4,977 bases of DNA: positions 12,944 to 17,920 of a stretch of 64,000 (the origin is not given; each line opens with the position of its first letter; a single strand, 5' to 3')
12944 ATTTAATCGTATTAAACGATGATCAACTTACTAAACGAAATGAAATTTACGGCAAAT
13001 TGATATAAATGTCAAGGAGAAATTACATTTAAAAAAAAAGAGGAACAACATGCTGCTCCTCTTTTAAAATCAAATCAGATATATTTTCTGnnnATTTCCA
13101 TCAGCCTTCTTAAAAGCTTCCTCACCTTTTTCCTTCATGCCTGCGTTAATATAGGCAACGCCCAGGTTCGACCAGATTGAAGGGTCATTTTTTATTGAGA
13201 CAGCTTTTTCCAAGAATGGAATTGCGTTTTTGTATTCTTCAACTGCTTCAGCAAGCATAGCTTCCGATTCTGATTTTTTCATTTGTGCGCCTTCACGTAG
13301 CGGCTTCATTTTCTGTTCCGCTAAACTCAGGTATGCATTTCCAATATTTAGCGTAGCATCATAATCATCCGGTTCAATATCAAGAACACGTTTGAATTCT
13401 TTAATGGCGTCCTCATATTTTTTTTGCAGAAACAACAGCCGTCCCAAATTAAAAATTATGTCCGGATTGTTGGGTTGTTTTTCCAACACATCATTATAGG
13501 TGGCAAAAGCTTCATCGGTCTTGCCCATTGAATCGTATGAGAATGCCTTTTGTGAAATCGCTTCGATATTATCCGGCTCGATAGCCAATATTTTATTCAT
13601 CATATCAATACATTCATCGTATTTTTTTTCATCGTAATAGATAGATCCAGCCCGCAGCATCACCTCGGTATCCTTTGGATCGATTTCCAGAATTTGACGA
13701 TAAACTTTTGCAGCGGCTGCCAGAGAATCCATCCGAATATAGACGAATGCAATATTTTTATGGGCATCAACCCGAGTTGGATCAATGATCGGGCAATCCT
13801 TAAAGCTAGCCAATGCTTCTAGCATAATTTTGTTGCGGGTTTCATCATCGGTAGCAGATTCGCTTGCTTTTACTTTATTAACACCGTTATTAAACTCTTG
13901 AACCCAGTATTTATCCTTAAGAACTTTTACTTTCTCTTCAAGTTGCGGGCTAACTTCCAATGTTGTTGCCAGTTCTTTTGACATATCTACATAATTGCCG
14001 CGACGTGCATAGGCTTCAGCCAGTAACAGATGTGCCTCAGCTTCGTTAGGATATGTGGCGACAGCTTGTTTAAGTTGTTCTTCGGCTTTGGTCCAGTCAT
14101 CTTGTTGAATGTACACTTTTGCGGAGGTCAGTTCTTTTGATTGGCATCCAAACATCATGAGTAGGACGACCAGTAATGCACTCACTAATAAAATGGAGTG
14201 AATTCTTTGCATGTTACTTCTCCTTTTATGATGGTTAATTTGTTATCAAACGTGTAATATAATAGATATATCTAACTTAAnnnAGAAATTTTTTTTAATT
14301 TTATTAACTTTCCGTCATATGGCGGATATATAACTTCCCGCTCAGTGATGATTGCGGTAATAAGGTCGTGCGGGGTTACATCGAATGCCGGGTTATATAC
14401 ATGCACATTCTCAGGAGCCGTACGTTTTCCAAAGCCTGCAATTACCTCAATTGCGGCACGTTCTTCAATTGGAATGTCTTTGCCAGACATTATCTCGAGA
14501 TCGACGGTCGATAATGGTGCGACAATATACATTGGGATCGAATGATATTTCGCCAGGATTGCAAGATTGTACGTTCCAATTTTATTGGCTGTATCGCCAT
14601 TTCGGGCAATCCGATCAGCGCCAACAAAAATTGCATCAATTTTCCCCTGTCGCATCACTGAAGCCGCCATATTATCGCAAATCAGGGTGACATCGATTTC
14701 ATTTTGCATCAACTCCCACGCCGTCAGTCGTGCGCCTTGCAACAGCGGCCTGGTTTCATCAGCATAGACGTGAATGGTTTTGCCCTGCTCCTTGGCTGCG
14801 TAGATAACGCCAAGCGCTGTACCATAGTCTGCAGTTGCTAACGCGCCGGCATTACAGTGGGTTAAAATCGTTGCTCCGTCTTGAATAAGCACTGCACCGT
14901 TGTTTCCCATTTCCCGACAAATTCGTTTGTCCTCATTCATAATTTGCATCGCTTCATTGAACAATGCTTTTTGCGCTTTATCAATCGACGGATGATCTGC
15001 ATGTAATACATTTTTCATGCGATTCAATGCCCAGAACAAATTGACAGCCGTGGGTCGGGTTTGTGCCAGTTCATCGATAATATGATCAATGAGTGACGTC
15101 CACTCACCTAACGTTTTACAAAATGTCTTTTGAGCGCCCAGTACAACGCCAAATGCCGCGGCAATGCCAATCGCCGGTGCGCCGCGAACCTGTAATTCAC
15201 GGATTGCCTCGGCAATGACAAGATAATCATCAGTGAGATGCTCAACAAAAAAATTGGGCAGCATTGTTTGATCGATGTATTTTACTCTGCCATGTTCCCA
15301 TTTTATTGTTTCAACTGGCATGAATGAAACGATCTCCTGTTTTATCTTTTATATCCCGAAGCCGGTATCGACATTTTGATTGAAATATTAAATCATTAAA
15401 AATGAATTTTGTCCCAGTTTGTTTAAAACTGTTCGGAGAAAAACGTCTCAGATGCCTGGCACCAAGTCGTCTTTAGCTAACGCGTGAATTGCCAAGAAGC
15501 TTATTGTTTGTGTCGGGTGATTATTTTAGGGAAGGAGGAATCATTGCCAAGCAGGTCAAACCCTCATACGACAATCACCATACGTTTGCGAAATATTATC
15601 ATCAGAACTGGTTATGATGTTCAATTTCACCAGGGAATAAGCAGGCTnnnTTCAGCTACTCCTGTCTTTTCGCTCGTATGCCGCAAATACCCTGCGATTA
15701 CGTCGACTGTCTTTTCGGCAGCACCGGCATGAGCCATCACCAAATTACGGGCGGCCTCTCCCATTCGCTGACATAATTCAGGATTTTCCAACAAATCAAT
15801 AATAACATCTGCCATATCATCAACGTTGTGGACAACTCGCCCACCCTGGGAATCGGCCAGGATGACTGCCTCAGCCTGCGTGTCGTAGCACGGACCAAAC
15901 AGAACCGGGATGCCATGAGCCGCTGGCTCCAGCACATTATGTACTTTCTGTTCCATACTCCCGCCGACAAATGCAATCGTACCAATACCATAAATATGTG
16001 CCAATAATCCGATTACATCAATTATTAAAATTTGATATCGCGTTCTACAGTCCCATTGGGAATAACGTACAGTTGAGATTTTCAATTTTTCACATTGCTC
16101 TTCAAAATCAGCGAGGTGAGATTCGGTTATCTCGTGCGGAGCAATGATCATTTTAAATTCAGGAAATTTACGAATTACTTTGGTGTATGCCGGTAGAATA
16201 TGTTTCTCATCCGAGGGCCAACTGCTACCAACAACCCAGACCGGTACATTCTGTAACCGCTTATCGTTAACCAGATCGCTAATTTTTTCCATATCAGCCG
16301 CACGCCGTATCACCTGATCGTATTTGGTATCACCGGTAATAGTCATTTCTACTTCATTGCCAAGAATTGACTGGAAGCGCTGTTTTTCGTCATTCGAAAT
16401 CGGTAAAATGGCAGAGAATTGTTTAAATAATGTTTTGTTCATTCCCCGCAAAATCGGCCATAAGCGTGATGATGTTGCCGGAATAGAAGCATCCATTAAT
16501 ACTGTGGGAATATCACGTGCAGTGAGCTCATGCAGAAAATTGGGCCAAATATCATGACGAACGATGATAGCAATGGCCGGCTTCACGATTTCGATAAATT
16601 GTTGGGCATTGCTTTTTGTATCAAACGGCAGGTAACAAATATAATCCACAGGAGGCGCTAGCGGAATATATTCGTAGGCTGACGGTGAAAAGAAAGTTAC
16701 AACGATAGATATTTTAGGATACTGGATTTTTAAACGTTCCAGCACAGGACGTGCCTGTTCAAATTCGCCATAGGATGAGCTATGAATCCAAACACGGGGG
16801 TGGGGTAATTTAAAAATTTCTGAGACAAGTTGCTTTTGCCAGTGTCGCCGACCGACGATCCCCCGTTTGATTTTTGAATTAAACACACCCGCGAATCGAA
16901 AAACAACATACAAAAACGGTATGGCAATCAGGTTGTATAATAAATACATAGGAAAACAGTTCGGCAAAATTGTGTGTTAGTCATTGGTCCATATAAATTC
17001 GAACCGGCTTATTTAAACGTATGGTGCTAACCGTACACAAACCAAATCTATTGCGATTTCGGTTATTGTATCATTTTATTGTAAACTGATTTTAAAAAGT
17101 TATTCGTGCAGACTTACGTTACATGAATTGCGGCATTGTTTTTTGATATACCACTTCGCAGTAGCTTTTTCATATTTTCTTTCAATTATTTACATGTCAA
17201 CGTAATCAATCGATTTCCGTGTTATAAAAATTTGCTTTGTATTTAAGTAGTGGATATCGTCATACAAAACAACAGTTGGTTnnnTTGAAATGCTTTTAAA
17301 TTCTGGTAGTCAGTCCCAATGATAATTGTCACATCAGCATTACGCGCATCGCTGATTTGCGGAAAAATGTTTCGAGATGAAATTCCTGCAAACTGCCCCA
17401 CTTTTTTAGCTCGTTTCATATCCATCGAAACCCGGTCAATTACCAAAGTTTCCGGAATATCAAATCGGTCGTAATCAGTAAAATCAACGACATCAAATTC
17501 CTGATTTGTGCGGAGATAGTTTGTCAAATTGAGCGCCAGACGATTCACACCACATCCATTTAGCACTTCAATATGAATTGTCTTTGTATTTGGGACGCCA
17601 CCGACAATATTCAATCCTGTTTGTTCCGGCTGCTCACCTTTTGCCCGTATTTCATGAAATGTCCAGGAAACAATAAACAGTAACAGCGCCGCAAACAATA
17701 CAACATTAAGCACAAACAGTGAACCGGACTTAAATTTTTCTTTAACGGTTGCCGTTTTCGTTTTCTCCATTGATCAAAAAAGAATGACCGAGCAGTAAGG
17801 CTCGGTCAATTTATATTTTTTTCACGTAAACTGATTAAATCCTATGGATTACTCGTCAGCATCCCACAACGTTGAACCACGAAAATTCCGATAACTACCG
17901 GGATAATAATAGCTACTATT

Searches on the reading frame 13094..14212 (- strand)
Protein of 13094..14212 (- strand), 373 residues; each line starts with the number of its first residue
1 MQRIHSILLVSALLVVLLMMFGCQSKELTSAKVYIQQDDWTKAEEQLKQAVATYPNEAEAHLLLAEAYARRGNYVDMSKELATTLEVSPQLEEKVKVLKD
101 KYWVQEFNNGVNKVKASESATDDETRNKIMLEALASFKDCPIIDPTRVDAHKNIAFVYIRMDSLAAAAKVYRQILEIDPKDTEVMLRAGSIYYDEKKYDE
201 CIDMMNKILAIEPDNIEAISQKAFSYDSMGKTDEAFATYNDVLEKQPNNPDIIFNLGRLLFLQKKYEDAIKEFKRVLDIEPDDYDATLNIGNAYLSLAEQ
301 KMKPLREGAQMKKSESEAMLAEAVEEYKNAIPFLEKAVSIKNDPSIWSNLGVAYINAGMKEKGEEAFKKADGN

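Call 20: search_protein_families(library=pfam, proteins=[window:13094-14212:-], max_evalue=0.001)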
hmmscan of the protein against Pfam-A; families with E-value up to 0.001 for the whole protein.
window:13094-14212:- (373 aa): 30 families (the best 25 are shown)
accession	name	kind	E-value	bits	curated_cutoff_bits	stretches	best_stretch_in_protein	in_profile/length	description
PF14559.12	TPR_19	-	6.8e-37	126.1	25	4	229-283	4-58/68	Tetratricopeptide repeat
PF07719.23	TPR_2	-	1e-36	122.4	27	1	251-283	2-34/34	Tetratricopeptide repeat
PF00515.34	TPR_1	-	1.8e-32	110.3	27.8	1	252-283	3-34/34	Tetratricopeptide repeat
PF13431.12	TPR_17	-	9.8e-31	103.9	24.4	1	239-270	2-33/34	Tetratricopeptide repeat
PF13428.12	TPR_14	-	1.5e-30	102.9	23.5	1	30-67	7-44/44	Tetratricopeptide repeat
PF13414.12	TPR_11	-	3.2e-29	100.8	26.8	3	257-295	1-39/42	TPR repeat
PF13181.12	TPR_8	-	7.2e-28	94.8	25.7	1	252-283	3-34/34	Tetratricopeptide repeat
PF13432.12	TPR_16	-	2.3e-25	89.1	32.7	2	30-75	3-48/65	Tetratricopeptide repeat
PF13174.12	TPR_6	-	1.6e-21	75.9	26.3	0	221-248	5-32/33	Tetratricopeptide repeat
PF13424.12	TPR_12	-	1.3e-19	70.6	30.1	1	221-279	8-74/77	Tetratricopeptide repeat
PF13371.12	TPR_9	-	2.3e-18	66.4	35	1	190-251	3-64/73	Tetratricopeptide repeat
PF12895.13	ANAPC3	-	7.8e-15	55.4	27.2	1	206-274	13-80/82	Anaphase-promoting complex, cyclosome, subunit 3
PF23914.1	TPR_CcmH_CycH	-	2.7e-13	50.5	42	1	160-249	62-154/158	Cytochrome c-type biogenesis protein H TPR domain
PF13176.12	TPR_7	-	8.1e-13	47.8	27.9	0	254-283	3-32/36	Tetratricopeptide repeat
PF24575.1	TPR_Slam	-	3.7e-10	40.6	35.2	1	222-273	53-104/104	Surface lipoprotein assembly modifier, N-terminal TPR repeats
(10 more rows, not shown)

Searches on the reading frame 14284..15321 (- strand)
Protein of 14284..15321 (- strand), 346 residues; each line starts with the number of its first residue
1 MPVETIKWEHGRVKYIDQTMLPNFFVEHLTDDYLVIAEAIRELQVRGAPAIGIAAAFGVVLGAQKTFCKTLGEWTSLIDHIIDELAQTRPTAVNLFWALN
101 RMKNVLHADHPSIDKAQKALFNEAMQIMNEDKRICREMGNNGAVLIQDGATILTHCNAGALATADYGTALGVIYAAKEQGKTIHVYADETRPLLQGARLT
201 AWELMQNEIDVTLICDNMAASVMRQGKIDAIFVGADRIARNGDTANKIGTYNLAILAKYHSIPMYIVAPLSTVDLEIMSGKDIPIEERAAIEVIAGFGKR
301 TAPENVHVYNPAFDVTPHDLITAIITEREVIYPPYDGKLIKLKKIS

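Call 20: search_protein_families(library=pfam, proteins=[window:14284-15321:-], max_evalue=0.001)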
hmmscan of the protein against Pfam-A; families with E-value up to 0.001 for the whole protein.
window:14284-15321:- (346 aa): 1 family
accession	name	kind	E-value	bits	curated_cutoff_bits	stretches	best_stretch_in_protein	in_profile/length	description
PF01008.23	IF-2B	-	5.8e-93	311.6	22.4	1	44-332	1-279/280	Initiation factor 2 subunit family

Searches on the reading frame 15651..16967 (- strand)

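Call 21: search_protein_families(library=pfam, proteins=[window:15651-16967:-], max_evalue=0.001)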
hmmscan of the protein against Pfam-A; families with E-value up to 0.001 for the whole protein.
window:15651-16967:- (439 aa): 2 families
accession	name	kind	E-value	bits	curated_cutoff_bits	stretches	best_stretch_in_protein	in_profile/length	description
PF04413.22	Glycos_transf_N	-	7e-44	149.9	23.9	1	53-218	13-179/179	3-Deoxy-D-manno-octulosonic-acid transferase (kdotransferase)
PF00534.26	Glycos_transf_1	-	1.9e-06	28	26.4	1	325-408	89-171/172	Glycosyl transferases group 1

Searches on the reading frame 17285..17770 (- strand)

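Call 21: search_protein_families(library=pfam, proteins=[window:17285-17770:-], max_evalue=0.001)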
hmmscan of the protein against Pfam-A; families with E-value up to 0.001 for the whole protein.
window:17285-17770:- (162 aa): 1 family
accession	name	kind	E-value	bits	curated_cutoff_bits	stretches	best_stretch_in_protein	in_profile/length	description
PF13399.11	LytR_C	-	8.2e-09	36.7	22.2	1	65-155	2-86/86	LytR cell envelope-related transcriptional attenuator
